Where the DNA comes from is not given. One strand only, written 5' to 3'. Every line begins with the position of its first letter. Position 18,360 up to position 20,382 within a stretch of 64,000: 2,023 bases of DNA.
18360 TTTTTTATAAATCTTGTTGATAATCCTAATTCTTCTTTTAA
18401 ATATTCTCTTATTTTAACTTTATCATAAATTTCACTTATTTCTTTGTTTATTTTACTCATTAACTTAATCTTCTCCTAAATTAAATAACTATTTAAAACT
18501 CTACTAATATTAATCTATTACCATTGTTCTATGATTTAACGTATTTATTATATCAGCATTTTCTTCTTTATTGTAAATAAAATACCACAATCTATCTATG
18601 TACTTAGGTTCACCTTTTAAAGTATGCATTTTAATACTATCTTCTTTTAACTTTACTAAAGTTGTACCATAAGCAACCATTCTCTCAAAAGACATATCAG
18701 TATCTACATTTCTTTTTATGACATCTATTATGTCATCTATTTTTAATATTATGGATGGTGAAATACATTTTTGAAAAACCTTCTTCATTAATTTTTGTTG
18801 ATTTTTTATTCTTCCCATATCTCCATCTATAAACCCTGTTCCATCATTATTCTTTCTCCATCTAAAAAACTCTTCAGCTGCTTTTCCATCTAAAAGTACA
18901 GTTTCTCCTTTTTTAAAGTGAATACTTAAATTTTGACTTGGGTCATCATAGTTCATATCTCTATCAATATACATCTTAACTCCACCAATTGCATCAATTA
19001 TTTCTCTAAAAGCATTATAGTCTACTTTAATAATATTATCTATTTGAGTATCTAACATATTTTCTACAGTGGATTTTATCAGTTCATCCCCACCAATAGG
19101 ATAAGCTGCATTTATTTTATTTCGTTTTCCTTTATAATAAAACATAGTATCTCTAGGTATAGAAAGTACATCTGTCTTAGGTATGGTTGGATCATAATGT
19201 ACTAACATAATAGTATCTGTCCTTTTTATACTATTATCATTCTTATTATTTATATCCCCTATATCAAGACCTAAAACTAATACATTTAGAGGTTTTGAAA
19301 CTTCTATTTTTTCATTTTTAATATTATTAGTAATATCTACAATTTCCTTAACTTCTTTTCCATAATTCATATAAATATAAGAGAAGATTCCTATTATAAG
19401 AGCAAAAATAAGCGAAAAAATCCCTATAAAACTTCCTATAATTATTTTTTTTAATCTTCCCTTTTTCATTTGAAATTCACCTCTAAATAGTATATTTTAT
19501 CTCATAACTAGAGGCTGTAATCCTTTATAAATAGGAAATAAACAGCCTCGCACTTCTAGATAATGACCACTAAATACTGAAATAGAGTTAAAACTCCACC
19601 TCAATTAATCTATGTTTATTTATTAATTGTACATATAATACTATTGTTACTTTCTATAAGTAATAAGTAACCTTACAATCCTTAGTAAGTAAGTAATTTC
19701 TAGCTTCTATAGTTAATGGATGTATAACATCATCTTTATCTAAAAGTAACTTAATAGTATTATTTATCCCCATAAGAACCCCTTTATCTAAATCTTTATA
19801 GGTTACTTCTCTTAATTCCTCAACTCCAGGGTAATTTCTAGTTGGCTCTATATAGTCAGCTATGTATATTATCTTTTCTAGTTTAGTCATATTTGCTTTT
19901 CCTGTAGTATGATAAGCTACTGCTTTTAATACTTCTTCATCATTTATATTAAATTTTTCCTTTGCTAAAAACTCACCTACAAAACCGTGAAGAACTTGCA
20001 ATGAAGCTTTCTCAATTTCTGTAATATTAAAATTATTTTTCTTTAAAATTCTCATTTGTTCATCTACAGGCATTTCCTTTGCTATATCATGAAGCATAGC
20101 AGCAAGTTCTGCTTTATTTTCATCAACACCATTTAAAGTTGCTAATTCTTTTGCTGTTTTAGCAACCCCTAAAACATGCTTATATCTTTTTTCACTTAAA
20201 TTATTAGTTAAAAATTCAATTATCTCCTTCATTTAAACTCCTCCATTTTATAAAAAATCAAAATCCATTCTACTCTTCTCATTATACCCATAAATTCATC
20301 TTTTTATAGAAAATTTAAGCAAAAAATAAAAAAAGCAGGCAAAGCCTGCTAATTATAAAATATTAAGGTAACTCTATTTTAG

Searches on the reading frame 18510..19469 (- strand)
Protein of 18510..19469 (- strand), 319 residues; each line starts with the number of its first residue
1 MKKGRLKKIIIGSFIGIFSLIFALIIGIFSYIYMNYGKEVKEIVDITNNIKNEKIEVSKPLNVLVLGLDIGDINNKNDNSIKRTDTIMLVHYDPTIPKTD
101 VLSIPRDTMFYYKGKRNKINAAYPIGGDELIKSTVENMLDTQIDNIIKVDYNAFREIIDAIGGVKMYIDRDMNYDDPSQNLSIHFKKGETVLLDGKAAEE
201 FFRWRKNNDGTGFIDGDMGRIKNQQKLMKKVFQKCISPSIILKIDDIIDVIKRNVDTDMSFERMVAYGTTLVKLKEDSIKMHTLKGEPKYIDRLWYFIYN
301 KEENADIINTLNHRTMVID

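Call 42: search_protein_families(library=pfam, proteins=[window:18510-19469:-])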
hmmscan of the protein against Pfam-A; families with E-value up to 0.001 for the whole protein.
window:18510-19469:- (319 aa): 1 family
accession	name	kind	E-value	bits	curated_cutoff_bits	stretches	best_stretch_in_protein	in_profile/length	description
PF03816.19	LytR_cpsA_psr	-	4e-39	134.6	24.6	1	83-235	1-148/150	LytR_cpsA_psr family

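Call 43: find_encoding_contigs(protein=window:18510-19469:-, flank=3000, max_places=8)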
Protein window:18510-19469:- (319 aa): 24 contigs read that carry it; 8 places shown.
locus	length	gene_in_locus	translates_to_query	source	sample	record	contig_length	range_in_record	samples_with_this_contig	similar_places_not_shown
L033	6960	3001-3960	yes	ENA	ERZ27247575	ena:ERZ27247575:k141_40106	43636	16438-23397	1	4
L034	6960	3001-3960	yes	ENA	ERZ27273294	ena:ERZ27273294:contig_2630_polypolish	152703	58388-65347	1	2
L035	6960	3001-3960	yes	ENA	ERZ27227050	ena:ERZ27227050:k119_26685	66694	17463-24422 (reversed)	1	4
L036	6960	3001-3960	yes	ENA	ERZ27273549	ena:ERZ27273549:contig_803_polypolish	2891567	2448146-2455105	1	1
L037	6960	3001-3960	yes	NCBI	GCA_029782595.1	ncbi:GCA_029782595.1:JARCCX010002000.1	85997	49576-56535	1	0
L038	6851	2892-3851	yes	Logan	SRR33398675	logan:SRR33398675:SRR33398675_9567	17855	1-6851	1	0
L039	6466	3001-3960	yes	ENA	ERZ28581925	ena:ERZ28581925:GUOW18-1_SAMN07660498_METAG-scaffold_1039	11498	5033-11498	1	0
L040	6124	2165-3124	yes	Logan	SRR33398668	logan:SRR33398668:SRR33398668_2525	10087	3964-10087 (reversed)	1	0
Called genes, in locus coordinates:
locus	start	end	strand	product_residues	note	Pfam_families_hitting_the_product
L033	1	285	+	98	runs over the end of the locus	PF01016:Ribosomal_L27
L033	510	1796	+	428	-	PF01018:GTP1_OBG, PF01926:MMR_HSR1, PF02421:FeoB_N, PF09269:DUF1967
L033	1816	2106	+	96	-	PF01985:CRS1_YhbY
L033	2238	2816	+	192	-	PF01966:HD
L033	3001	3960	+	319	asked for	PF03816:LytR_cpsA_psr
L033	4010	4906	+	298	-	PF00849:PseudoU_synth_2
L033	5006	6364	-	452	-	PF00768:Peptidase_S11, PF02113:Peptidase_S13 (faint), PF13354:Beta-lactamase2, PF07943:PBP5_C (weak)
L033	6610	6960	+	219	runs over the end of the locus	PF10531:SLBB, PF22461:SLBB_2 (weak), PF00633:HHH (faint), PF12836:HHH_3, PF14520:HHH_5 (faint)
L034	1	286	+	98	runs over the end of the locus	PF01016:Ribosomal_L27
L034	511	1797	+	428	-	PF01018:GTP1_OBG, PF01926:MMR_HSR1, PF02421:FeoB_N, PF09269:DUF1967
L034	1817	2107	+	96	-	PF01985:CRS1_YhbY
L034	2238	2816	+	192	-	PF01966:HD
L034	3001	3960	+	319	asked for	PF03816:LytR_cpsA_psr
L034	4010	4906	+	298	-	PF00849:PseudoU_synth_2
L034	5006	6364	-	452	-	PF00768:Peptidase_S11, PF02113:Peptidase_S13 (faint), PF13354:Beta-lactamase2, PF07943:PBP5_C (weak)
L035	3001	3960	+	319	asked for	PF03816:LytR_cpsA_psr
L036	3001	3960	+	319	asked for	PF03816:LytR_cpsA_psr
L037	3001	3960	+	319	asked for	PF03816:LytR_cpsA_psr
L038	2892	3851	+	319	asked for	PF03816:LytR_cpsA_psr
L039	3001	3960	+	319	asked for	PF03816:LytR_cpsA_psr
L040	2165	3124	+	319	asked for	PF03816:LytR_cpsA_psr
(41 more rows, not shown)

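Call 46: find_homologous_proteins(query=window:18510-19469:-, max_evalue=1e-40)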
Query window:18510-19469:- (319 aa): 884 proteins with E <= 1e-40 among 3958 candidates; the best 120 are listed.
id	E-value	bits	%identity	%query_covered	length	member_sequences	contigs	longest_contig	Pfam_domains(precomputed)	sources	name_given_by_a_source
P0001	8.4e-205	697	99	100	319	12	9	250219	PF03816.20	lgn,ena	-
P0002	9.3e-191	651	91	100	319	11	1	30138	PF03816.20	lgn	-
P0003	3.1e-169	580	78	100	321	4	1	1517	PF03816.20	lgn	-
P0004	1.3e-144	500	68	99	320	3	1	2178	PF03816.20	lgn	-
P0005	1.4e-136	473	66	99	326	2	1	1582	PF03816.20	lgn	-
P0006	7.9e-98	346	52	95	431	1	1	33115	PF03816.20,PF13399.12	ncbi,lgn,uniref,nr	ncbi:LCP family protein [Clostridium tarantellae]|uniref:LytR family transcriptional regulator n=1 T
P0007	3.3e-97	344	51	97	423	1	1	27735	PF03816.20,PF13399.12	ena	-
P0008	5.1e-97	343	51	97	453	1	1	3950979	PF03816.20,PF13399.12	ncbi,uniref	ncbi:LCP family protein [Clostridium sp. B9]|uniref:LCP family protein n=1 Tax=Clostridium sp. B9 Ta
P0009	7.8e-97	343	51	97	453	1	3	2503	PF03816.20,PF13399.12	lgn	-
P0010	3.9e-95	337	50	99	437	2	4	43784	PF03816.20,PF13399.12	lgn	-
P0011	2.1e-94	335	50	97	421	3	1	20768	PF03816.20,PF13399.12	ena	-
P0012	3.7e-94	334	51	99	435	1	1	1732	PF03816.20,PF13399.12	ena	-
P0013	4.7e-94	333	50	99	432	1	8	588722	PF03816.20,PF13399.12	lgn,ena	-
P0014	6.6e-94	333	50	96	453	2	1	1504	PF03816.20,PF13399.12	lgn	-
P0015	1.4e-93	332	53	90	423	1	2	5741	PF03816.20,PF13399.12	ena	-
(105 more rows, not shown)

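Call 47: find_encoding_contigs(protein=P0002, flank=3000, max_places=3)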
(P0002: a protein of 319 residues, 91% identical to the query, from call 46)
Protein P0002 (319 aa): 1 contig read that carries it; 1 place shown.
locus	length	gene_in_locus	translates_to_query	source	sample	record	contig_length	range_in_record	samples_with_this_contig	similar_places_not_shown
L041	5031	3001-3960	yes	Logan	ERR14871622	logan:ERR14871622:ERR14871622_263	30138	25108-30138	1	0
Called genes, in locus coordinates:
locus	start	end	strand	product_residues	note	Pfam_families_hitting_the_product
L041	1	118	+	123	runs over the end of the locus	PF04327:Peptidase_Prp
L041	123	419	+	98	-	PF01016:Ribosomal_L27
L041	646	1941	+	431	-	PF01018:GTP1_OBG, PF02421:FeoB_N, PF01926:MMR_HSR1, PF09269:DUF1967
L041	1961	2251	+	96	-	PF01985:CRS1_YhbY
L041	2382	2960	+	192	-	PF01966:HD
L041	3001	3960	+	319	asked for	PF03816:LytR_cpsA_psr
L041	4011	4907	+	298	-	PF00849:PseudoU_synth_2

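Call 48: find_encoding_contigs(protein=P0004, flank=3000, max_places=3)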
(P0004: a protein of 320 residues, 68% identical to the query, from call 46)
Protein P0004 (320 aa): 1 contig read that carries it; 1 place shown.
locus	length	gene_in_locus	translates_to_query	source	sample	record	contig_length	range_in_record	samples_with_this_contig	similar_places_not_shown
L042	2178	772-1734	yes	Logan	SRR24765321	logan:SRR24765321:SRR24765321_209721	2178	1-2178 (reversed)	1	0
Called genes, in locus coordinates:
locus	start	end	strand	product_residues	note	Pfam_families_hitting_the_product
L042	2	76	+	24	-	?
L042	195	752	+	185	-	PF01966:HD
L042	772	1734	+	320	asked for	PF03816:LytR_cpsA_psr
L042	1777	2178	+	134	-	?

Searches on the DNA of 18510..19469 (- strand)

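Call 64: search_with_rna_model(model_id=R1, sources=[L045, L046, L047, L048, L049, L050, L051, L052, L053, L054, L055, L056, L041, L043, L044, L042], max_evalue=0.01)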
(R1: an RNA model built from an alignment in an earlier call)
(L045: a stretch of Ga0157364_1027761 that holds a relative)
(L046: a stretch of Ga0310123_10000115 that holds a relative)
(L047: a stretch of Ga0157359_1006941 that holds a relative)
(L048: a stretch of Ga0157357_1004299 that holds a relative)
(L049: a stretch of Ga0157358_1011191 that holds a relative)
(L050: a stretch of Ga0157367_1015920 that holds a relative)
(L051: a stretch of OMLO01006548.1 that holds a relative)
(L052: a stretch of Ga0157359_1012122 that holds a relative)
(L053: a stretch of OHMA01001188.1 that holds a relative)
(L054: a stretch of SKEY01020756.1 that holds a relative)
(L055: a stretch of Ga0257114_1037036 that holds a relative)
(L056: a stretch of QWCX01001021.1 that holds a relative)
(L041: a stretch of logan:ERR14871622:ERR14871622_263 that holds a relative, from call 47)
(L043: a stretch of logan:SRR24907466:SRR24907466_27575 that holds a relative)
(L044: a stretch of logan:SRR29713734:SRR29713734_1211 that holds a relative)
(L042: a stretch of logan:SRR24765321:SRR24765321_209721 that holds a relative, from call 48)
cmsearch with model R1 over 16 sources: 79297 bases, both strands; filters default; matches with E-value up to 0.01: 4.
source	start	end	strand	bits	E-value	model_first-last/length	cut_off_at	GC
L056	955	1084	-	129.4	5.2e-25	1-133/133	no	0.33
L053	6953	7084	+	73.9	3.7e-13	1-133/133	no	0.23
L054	273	404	+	73.9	3.7e-13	1-133/133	no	0.23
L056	903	1028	+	30.7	0.00065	1-133/133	no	0.29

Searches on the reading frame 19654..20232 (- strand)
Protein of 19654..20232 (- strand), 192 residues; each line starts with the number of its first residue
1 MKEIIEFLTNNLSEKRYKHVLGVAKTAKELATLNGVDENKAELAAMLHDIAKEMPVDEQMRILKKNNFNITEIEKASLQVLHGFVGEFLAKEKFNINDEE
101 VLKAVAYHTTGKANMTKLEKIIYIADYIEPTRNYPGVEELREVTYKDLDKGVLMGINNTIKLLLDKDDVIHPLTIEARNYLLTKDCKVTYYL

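Call 42: search_protein_families(library=pfam, proteins=[window:19654-20232:-])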
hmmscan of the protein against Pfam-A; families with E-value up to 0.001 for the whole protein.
window:19654-20232:- (192 aa): 2 families
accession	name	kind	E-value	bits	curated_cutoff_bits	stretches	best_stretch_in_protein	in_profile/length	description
PF01966.28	HD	-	1.3e-18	67.8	22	1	16-129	1-114/116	HD domain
PF08668.18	HDOD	-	4.2e-05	23.6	22.9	1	17-109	96-194/196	HDOD domain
